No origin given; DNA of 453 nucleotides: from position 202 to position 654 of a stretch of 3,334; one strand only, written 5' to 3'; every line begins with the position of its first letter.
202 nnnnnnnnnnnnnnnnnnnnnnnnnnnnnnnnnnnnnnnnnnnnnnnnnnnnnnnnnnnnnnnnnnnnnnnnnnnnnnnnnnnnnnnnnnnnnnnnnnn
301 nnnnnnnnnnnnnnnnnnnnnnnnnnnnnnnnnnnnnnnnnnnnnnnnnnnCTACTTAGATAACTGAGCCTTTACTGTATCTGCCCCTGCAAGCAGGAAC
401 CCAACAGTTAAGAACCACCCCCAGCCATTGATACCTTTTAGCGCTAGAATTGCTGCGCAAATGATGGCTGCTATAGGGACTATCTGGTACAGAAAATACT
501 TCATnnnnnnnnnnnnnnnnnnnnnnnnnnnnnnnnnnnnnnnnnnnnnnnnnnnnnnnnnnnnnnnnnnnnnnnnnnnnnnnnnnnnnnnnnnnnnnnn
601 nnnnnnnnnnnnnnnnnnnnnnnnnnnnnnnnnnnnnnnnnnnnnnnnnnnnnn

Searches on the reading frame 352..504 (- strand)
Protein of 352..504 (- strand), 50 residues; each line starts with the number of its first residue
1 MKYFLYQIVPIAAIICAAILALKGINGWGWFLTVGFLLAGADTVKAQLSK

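Call 3: search_protein_families(proteins=[window:352-504:-], library=ncbifam, max_evalue=0.01)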
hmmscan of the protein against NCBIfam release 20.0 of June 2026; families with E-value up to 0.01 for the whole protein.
window:352-504:- (50 aa): 0 families

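Call 48: search_protein_families(proteins=[window:355-504:-], library=padloc, max_evalue=1)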
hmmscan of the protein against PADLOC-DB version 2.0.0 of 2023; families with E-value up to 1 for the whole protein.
window:355-504:- (50 aa): 0 families

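Call 49: search_protein_families(proteins=[window:355-504:-], library=phrogs, max_evalue=1)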
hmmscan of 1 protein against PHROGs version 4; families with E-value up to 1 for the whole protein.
window:355-504:- (50 aa): 2 families
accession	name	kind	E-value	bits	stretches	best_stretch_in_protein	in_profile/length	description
phrog_14810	-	unknown function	6.3e-05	23.9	1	3-34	13-44/48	-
phrog_8436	-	unknown function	0.5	11.5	1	8-39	6-36/110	-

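Call 50: profile_search(protein=window:355-504:-)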
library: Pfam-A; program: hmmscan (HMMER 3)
A. the first sequence (50 residues): domains with independent E <= 10: 0; with E <= 0.001: 0
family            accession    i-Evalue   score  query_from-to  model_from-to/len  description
(no Pfam family matches the first sequence, even at E <= 10)

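Call 52: find_homologous_proteins(query=window:355-504:-, max_evalue=0.001)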
Query seq(50 aa) (50 aa): 3 proteins with E <= 0.001 among 3 candidates.
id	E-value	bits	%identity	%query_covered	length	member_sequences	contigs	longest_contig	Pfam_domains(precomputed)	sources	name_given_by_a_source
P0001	1.8e-23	98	98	100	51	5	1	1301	-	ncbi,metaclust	ncbi:hypothetical protein L453_09584, partial [Escherichia coli BIDMC 19B]|metaclust:status=active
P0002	8.3e-20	87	84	100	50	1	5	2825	-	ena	-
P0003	2.7e-19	85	82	100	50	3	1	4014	-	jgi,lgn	jgi:hypothetical protein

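Call 59: search_protein_representatives(alignment_id=A6)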
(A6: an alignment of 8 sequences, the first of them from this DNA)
Query: 8 sequences, 50 profile positions. Proteins with E-value up to 0.001 (for the whole library): 538; up to 1e-10: 4; up to 1e-30: 0. The best 150 are listed.
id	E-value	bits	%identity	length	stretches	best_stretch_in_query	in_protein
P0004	4.1e-26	106.6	-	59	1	1-50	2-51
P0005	2.1e-15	72.3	-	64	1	1-46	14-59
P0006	2.9e-13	65.5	-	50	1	1-47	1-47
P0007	2.9e-13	65.5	-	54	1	1-48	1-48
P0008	2.7e-10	56.0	-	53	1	1-38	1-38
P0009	6.2e-10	54.8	-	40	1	1-39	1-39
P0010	1.2e-09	53.9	-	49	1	1-38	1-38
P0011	1.3e-09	53.8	-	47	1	3-41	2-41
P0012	1.7e-09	53.5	-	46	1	1-40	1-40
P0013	3.2e-09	52.6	-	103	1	2-44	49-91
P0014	3.5e-09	52.5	-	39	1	5-39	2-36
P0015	4.1e-09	52.2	-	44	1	4-38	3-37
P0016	7.5e-09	51.4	-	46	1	5-39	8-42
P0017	7.5e-09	51.4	-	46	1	1-38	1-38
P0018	7.9e-09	51.3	-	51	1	1-38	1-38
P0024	1.2e-08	50.7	-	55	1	1-44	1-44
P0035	2.8e-08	49.6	-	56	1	1-46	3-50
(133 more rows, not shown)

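Call 61: list_cluster_members(proteins=[P0004, P0005, P0006, P0007, P0008, P0010, P0012, P0018, P0024, P0035])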
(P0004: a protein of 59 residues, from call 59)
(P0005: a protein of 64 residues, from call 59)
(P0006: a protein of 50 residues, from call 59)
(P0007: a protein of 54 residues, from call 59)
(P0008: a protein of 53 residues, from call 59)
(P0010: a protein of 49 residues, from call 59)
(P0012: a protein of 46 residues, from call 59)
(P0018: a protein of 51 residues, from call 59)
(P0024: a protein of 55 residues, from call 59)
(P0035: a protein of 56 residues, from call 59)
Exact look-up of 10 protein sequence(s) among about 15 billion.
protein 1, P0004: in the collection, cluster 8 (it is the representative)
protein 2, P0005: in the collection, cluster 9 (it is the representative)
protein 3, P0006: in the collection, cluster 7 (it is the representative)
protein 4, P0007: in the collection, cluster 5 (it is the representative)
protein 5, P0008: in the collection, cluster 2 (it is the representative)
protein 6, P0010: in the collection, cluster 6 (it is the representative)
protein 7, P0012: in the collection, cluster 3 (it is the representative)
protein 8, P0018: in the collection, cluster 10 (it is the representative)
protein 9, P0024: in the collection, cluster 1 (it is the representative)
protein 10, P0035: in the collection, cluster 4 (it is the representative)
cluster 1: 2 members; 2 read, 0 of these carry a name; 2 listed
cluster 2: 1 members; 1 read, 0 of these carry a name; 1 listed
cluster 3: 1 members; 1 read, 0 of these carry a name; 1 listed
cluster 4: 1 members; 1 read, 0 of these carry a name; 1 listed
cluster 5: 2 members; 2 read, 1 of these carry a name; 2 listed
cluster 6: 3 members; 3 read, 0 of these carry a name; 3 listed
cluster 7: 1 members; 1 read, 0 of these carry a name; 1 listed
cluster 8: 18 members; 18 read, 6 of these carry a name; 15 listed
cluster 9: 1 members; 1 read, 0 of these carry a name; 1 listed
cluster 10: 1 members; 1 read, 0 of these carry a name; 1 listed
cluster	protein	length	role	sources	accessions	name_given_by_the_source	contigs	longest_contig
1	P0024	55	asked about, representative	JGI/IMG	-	-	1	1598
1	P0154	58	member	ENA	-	-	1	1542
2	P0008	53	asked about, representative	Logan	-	-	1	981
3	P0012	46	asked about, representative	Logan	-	-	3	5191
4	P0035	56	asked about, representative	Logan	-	-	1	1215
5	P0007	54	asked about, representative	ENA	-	-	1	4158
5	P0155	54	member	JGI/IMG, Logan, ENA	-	CDP-diglyceride synthetase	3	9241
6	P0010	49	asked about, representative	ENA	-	-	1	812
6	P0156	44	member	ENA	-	-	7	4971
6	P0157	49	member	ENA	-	-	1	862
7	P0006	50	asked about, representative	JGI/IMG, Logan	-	-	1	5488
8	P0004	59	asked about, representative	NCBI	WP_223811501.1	hypothetical protein, partial [Klebsiella pneumoniae]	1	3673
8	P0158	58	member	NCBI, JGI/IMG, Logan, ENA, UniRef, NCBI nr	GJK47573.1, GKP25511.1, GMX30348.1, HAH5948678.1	hypothetical protein NUBL19415_50300 [Klebsiella pneumoniae] | hypothetical protein | Uncharacterized protein n=5 Tax=Klebsiella pneumoniae TaxID=573 RepID=A0A3G1SSE5_KLEPN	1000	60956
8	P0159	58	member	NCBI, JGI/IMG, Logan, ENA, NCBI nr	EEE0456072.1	hypothetical protein BWH54_004568 [Salmonella enterica subsp. enterica serovar Thompson] | hypothetical protein | hypothetical protein [Salmonella enterica subsp. enterica serovar Thompson]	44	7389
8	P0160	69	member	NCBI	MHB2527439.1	hypothetical protein ACYBQR_28735, partial [Klebsiella pneumoniae]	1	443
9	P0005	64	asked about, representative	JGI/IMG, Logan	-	-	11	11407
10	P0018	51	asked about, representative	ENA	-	-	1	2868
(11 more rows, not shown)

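Call 62: find_encoding_contigs(protein=P0005, flank=2500, max_places=3)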
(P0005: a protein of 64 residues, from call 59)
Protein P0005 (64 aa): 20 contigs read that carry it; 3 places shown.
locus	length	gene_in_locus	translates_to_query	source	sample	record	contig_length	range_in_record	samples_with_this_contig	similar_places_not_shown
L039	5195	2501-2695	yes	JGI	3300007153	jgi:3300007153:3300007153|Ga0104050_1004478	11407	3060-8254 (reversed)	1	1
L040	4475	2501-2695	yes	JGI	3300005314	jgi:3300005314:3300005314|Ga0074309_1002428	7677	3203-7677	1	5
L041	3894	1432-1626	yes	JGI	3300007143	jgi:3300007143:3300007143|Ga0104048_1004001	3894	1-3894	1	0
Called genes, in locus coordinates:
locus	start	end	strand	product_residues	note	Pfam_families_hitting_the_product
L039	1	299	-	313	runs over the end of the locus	PF03389:MobA_MobL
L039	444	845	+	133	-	-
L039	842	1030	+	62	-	PF01815:Rop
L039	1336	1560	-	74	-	-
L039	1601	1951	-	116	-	PF01381:HTH_3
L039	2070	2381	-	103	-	PF05015:HigB-like_toxin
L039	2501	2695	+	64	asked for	-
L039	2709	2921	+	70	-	-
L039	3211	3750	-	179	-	-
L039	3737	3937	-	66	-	-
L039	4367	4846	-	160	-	-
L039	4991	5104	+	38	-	-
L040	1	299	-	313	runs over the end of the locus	PF03389:MobA_MobL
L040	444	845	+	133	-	-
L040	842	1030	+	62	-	PF01815:Rop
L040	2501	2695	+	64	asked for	-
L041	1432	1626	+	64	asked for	-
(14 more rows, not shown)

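Call 63: find_encoding_contigs(protein=P0006, flank=2500, max_places=2)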
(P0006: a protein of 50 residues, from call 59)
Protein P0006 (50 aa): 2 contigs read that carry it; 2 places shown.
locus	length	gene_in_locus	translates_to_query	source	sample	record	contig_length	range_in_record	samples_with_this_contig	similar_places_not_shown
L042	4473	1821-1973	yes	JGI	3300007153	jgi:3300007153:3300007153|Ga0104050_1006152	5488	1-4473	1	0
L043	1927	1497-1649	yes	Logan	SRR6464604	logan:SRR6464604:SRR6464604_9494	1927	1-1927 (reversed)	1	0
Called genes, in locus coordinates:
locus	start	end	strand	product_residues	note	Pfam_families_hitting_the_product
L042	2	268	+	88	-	?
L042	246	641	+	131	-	PF12728:HTH_17 (faint)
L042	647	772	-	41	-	-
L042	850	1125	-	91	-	PF05015:HigB-like_toxin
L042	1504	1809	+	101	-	PF01381:HTH_3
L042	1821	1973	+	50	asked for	-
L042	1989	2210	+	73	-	-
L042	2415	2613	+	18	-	-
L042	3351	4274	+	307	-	PF10134:RPA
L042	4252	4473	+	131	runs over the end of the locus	PF12728:HTH_17 (faint)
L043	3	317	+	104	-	?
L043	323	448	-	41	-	-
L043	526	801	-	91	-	PF05015:HigB-like_toxin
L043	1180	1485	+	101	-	PF01381:HTH_3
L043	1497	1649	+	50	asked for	-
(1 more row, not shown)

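Call 64: find_encoding_contigs(protein=P0155, flank=2500, max_places=2)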
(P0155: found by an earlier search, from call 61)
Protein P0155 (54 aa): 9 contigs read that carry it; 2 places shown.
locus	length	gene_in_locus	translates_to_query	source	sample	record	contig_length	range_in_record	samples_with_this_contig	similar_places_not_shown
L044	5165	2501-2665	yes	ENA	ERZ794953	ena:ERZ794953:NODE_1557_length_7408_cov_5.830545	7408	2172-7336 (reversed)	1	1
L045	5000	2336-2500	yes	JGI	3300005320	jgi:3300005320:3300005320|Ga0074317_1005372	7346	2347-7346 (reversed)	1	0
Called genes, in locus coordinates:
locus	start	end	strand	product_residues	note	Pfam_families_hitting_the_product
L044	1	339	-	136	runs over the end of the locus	PF12728:HTH_17 (weak)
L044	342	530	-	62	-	PF01815:Rop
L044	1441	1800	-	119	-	PF01381:HTH_3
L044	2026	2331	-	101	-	PF05015:HigB-like_toxin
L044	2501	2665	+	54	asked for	-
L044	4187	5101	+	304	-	PF01040:UbiA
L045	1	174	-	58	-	?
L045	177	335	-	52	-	PF01815:Rop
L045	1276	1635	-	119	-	PF01381:HTH_3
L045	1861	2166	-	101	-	PF05015:HigB-like_toxin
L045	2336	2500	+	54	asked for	-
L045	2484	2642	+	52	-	-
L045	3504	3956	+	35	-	-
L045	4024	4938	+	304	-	PF01040:UbiA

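Call 65: find_encoding_contigs(protein=P0012, flank=2500, max_places=2)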
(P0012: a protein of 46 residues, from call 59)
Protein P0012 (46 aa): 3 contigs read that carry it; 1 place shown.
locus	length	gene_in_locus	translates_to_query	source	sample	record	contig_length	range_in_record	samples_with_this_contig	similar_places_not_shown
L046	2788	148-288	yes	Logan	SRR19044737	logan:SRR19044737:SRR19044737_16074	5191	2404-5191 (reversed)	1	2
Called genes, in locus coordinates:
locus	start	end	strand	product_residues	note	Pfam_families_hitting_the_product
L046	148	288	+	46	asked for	-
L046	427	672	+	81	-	-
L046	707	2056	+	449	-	-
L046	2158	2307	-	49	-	-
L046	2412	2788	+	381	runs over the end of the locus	-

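Call 69: search_dna_similar(query=window:355-504:-, collection=plasmids, mode=protein, max_evalue=0.01, max_rows=60, rows=spread)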
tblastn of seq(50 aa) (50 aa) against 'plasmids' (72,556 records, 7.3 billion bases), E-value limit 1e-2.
Records with a match: 125; places in all: 127; records where one place covers at least 80% of the query: 91.
Best place of each record, by identity: >=99% 28; 95-99% 11; 80-90% 1; 60-80% 50; <60% 35.
By first word of the organism name: Escherichia 59; Klebsiella 33; Salmonella 17; Enterobacter 12; Shigella 2; Citrobacter 2.
By predicted mobility (MOB-suite, as given by PLSDB): mobilizable 65; non-mobilizable 60.
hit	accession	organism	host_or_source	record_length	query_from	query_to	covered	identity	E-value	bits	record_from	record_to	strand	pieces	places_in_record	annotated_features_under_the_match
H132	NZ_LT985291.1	Escherichia coli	-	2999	1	50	100%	100.0%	4e-13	67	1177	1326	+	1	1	none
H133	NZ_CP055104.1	Shigella flexneri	Shek Wu Hui WWTPs_107 WWTPs influent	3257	1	50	100%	100.0%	4e-13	67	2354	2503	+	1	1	none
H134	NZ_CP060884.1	Escherichia coli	Homo sapiens,urine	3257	1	50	100%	100.0%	4e-13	67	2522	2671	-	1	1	none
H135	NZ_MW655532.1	Salmonella enterica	chicken digestive tract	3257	1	50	100%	100.0%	4e-13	67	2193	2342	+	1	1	none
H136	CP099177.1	Escherichia coli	culture,Pooled soil sample collected ...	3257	1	50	100%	100.0%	4e-13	67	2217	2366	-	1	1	none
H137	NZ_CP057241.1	Escherichia fergusonii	culture,Pooled sheep faecal samples ...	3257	1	50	100%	100.0%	4e-13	67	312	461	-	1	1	none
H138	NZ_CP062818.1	Escherichia coli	Sus scrofa domesticus,feces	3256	1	50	100%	100.0%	4e-13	67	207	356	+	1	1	none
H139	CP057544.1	Escherichia coli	culture,Pooled sheep faecal samples ...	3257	1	50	100%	100.0%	4e-13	67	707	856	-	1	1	none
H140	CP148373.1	Escherichia coli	Homo sapiens,single cell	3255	1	50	100%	100.0%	4e-13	67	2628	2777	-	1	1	none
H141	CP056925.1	Escherichia coli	culture,Pooled sheep faecal samples ...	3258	1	50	100%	100.0%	4e-13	67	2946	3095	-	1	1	none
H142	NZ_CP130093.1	Salmonella enterica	urine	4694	1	50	100%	100.0%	4e-13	67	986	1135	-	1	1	none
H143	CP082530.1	Salmonella enterica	ground turkey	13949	1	50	100%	100.0%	4e-13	67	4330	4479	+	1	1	none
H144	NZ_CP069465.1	Escherichia coli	Homo sapiens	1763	1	50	100%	98.0%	4e-13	67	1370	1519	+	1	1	none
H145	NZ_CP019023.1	Escherichia coli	Homo sapiens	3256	1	50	100%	98.0%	4e-13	67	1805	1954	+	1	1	none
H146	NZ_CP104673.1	Escherichia coli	Homo sapiens,urine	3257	1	50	100%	98.0%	4e-13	67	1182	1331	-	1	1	none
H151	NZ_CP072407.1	Klebsiella pneumoniae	Homo sapiens,blood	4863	1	48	96%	60.4%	4e-7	50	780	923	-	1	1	none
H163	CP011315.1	Klebsiella pneumoniae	Homo sapiens,cell culture,blood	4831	1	50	100%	56.0%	6e-6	47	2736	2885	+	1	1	hypothetical protein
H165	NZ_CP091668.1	Escherichia coli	river water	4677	1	45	90%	62.2%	4e-6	48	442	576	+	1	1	none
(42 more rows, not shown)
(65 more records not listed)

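Call 70: get_annotated_region(hit=H151, flank=2000)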
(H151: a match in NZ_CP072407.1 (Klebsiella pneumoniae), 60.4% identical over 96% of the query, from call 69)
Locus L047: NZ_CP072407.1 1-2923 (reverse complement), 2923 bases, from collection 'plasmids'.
description: Klebsiella pneumoniae strain B13243 plasmid p4B13243, complete sequence
organism: Klebsiella pneumoniae (NCBI taxid 573)
taxonomy: Bacteria; Pseudomonadota; Gammaproteobacteria; Enterobacterales; Enterobacteriaceae; Klebsiella; Klebsiella pneumoniae
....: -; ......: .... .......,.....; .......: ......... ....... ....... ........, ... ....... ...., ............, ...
typing (MOB-suite, as given by PLSDB): non-mobilizable; replicon ColRNAI_rep_cluster_1987
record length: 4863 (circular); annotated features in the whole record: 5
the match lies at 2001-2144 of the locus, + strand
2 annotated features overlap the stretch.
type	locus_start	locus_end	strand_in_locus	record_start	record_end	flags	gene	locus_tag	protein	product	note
CDS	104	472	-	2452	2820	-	-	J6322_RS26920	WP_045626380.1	hypothetical protein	-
CDS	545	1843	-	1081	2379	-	-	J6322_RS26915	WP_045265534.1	ATP-binding protein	-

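Call 71: get_annotated_region(hit=H165, flank=2000)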
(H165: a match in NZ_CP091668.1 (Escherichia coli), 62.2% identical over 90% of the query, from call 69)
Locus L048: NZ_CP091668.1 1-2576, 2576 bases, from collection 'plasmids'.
description: Escherichia coli strain KOr019 plasmid pKOr019_3, complete sequence
organism: Escherichia coli (NCBI taxid 562)
taxonomy: Bacteria; Pseudomonadota; Gammaproteobacteria; Enterobacterales; Enterobacteriaceae; Escherichia; Escherichia coli
host: -; source: river water; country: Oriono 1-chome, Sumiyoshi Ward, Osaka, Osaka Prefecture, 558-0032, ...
typing (MOB-suite, as given by PLSDB): mobilizable; replicon rep_cluster_2350
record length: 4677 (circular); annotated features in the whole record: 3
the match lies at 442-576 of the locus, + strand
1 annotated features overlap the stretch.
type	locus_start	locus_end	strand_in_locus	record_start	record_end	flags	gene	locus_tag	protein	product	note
CDS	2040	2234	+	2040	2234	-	-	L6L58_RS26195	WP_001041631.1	Rop family plasmid primer RNA-binding protein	-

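Call 72: get_annotated_region(hit=H163, flank=2000)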
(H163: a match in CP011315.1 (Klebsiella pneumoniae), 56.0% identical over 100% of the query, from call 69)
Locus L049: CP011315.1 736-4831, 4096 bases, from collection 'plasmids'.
description: Klebsiella pneumoniae subsp. pneumoniae strain 234-12 plasmid pKpn2312-5, complete sequence
organism: Klebsiella pneumoniae (NCBI taxid 72407)
taxonomy: Bacteria; Pseudomonadota; Gammaproteobacteria; Enterobacterales; Enterobacteriaceae; Klebsiella; Klebsiella pneumoniae
host: -; source: Homo sapiens,cell culture,blood; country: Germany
typing (MOB-suite, as given by PLSDB): non-mobilizable; replicon ColRNAI_rep_cluster_1987
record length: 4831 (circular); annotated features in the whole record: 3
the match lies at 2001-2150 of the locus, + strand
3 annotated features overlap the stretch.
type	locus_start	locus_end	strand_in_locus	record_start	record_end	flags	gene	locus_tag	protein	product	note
CDS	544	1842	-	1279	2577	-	-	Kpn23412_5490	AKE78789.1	putative ATPase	-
CDS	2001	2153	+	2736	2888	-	-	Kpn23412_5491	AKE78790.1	hypothetical protein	-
CDS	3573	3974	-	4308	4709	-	-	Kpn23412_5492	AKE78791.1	hypothetical protein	-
